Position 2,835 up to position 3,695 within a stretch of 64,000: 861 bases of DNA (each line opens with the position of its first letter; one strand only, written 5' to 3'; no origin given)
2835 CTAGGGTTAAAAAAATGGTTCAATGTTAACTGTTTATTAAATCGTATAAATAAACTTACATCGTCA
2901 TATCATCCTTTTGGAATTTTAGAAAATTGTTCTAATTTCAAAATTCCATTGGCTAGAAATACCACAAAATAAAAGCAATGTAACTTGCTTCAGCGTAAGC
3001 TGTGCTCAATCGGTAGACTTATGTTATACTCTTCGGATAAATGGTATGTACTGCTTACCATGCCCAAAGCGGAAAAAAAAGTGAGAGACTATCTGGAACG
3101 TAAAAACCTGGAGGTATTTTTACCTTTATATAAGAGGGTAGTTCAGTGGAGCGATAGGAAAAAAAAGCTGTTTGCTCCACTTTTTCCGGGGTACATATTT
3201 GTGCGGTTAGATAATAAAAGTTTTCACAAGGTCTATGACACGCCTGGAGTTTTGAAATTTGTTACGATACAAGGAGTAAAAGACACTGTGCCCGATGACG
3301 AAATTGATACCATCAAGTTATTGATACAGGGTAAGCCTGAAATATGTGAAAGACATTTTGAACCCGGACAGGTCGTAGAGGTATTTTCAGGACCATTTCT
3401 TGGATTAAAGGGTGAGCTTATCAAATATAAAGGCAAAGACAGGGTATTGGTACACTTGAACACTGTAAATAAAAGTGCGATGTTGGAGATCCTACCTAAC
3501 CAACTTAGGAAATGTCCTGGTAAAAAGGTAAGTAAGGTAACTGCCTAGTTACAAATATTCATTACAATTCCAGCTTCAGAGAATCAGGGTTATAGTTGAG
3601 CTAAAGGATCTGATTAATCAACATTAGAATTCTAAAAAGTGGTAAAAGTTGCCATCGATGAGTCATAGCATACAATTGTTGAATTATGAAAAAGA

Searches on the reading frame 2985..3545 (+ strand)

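Call 49: search_protein_families(library=pfam, proteins=[window:2985-3545:+], max_evalue=0.001)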
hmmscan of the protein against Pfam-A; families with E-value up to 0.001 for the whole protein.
window:2985-3545:+ (187 aa): 3 families
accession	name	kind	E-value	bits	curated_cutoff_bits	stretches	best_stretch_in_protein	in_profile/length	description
PF02357.24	NusG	-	2.1e-22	79.9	22.2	1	19-110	2-92/93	Transcription termination factor nusG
PF00467.35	KOW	-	0.00082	19.6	22.3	0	127-157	1-32/32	KOW motif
PF23284.2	KOW2_Spt5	-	0.00087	19.5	28.9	0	127-177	1-50/50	Transcription elongation factor SPT5, second KOW domain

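Call 69: search_protein_families(library=ncbifam, proteins=[window:2985-3545:+], max_evalue=0.00001)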
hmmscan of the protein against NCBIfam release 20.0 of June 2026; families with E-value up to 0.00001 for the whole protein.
window:2985-3545:+ (187 aa): 6 families
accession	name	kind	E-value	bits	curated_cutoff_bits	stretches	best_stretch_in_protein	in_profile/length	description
NF033644.1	antiterm_UpxY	subfamily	1.3e-40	139.1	100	1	20-172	1-162/164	UpxY family transcription antiterminator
TIGR01955.1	RfaH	equivalog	1.4e-23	83.6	144.5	1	20-169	1-153/159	transcription/translation regulatory transformer protein RfaH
TIGR00922.1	nusG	equivalog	4.8e-18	65.6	135.7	1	20-176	1-171/172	transcription termination/antitermination protein NusG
NF006534.0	PRK09014.1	equivalog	6.5e-18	65.2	124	1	19-175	3-160/162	transcription/translation regulatory transformer protein RfaH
NF033641.1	antiterm_LoaP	exception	9e-17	61.7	125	1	20-169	1-159/166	antiterminator LoaP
TIGR01956.2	NusG_myco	equivalog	5.9e-08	32.6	150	0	118-176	179-238/239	transcription termination/antitermination protein NusG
